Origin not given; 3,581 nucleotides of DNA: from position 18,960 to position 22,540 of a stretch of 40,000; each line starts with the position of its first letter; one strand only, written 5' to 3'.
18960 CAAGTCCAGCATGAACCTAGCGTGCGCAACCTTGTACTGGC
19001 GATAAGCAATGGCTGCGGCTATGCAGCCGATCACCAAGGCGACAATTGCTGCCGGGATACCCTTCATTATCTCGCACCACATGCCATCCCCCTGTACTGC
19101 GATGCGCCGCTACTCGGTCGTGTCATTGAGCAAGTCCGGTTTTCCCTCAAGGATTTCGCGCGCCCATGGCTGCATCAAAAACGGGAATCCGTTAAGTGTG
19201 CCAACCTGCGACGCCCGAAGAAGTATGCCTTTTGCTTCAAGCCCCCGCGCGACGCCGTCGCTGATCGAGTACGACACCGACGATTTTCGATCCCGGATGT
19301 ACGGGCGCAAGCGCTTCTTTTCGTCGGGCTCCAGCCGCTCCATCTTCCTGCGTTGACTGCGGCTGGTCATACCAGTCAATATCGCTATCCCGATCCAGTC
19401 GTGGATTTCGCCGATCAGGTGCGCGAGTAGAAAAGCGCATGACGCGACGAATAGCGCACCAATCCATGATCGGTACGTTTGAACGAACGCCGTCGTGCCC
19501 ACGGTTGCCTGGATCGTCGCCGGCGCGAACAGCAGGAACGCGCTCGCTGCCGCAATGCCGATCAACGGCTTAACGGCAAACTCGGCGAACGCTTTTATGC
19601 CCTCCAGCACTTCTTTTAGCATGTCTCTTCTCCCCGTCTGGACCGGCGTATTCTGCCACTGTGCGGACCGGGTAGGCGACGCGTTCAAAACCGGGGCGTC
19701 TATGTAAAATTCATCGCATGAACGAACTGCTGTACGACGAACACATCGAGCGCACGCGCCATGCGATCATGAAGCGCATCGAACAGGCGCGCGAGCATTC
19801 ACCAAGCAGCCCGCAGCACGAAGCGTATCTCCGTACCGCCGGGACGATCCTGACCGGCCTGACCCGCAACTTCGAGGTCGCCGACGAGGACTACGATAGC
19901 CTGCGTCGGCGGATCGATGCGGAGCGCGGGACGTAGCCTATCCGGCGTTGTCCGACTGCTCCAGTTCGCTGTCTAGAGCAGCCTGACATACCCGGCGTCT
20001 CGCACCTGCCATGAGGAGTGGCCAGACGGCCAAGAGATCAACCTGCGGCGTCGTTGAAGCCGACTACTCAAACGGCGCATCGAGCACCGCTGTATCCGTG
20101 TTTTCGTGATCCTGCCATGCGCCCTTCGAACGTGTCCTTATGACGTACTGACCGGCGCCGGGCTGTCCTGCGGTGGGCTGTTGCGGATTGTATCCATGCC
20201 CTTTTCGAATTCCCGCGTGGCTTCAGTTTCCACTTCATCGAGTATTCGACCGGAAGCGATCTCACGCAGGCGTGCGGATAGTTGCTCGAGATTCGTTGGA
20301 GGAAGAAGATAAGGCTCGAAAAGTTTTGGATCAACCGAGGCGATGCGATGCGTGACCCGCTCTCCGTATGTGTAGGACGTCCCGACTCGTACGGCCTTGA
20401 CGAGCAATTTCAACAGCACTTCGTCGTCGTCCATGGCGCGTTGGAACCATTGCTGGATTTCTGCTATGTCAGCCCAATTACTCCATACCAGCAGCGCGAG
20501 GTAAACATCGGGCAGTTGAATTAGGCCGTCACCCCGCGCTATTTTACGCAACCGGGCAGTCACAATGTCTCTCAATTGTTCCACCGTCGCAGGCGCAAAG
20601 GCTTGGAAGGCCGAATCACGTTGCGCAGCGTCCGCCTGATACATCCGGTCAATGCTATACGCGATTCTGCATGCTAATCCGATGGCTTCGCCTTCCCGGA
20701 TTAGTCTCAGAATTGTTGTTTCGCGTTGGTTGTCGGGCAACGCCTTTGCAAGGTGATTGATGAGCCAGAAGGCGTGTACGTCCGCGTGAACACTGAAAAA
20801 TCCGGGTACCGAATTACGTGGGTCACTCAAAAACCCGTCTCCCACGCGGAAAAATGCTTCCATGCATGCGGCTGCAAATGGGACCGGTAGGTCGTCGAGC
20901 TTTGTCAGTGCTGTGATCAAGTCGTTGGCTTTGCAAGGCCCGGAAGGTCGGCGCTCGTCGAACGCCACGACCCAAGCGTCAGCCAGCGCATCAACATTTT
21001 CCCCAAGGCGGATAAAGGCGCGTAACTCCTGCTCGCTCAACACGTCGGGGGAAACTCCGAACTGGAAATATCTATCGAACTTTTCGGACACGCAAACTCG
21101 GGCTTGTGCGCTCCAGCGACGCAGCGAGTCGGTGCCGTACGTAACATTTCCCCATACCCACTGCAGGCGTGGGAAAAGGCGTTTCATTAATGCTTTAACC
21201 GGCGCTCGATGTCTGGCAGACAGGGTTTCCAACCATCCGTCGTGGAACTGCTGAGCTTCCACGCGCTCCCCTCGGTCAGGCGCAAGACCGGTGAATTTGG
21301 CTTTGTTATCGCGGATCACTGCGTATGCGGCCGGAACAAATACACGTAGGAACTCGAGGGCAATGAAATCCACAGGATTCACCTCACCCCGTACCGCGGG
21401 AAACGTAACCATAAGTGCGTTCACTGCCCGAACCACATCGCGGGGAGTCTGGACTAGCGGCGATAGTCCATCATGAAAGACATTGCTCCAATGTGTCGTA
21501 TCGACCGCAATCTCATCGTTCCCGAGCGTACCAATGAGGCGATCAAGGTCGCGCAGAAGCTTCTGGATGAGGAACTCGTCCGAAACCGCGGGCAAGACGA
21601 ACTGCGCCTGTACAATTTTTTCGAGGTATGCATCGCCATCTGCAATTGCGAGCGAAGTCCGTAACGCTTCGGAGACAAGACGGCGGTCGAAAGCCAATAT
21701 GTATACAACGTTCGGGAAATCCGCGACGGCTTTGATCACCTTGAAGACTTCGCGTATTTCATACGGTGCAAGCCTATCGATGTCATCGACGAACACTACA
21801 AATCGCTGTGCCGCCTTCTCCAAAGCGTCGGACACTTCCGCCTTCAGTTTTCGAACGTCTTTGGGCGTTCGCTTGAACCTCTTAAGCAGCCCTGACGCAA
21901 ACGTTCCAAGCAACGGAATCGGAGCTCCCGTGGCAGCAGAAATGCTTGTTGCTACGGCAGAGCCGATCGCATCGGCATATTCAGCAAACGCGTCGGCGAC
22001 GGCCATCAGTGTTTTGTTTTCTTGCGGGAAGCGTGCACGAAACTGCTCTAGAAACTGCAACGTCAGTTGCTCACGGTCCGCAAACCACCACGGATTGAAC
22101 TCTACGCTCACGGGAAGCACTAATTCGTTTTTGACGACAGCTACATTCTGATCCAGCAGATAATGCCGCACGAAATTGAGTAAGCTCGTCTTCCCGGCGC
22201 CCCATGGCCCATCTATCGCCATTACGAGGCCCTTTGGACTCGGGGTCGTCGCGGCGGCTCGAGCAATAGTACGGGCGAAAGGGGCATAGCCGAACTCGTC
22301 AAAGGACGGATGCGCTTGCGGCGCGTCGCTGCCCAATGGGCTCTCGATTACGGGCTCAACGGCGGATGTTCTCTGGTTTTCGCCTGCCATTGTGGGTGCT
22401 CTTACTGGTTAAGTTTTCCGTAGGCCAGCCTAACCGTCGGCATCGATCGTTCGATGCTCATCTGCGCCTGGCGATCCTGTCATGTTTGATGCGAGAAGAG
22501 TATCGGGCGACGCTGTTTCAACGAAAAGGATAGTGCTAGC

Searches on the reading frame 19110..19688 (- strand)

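Call 33: search_protein_families(library=pfam, proteins=[window:19110-19688:-], max_evalue=0.001)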
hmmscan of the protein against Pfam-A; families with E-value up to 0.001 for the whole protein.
window:19110-19688:- (192 aa): 1 family
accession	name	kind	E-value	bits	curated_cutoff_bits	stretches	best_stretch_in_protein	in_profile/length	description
PF14163.11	SieB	-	3.4e-24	85.6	26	1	44-181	3-144/147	Super-infection exclusion protein B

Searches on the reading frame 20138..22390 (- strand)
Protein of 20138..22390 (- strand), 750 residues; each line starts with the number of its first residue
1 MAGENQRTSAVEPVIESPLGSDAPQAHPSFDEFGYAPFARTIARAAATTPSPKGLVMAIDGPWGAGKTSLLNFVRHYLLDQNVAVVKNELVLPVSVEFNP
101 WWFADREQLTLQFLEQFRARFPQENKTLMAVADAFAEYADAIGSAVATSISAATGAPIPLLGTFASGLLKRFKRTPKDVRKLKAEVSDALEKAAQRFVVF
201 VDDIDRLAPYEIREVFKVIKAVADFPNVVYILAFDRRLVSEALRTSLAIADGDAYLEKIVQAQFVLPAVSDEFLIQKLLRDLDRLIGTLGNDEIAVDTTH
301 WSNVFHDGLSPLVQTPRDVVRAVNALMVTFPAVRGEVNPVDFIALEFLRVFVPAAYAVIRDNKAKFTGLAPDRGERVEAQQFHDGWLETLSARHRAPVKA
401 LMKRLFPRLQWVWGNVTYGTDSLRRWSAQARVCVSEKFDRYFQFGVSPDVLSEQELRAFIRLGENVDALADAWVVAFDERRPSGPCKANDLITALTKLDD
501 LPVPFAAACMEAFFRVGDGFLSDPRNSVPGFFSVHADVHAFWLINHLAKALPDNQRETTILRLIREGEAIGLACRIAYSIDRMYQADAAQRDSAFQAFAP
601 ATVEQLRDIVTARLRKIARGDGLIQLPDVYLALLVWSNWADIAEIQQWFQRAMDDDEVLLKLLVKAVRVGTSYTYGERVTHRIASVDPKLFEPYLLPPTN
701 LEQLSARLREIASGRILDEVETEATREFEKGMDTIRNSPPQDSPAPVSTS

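Call 33: search_protein_families(library=pfam, proteins=[window:20138-22390:-], max_evalue=0.001)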
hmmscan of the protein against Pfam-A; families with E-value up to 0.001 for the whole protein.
window:20138-22390:- (750 aa): 2 families
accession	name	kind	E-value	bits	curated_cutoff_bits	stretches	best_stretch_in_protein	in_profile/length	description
PF07693.20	KAP_NTPase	-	1.6e-46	159.4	20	1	35-329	1-289/293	KAP family P-loop domain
PF13191.12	AAA_16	-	1.3e-07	32.7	32.6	1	42-207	12-144/167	AAA ATPase domain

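Call 63: search_protein_families(library=padloc, proteins=[window:20138-22390:-], max_evalue=0.001)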
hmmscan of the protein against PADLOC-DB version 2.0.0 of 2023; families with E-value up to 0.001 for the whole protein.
window:20138-22390:- (750 aa): 7 families
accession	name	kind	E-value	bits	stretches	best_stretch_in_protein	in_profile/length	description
PDLC02361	PifA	-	2.8e-116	387.8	1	18-719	4-707/720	PifA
PDLC04959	PDC-S20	-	2.8e-17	61.4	1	51-379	37-376/464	-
PDLC02209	QatA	-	9.8e-11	39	2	151-269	154-284/646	-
PDLC02210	QatA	-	7.4e-09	32.6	1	169-264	175-275/593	-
PDLC04957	PDC-S20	-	1.9e-08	32.2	1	190-266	175-255/446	-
PDLC04956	PDC-S20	-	1.4e-07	29.3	1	165-272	152-258/450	-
PDLC04958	PDC-S20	-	2.1e-05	22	1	51-85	25-59/458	-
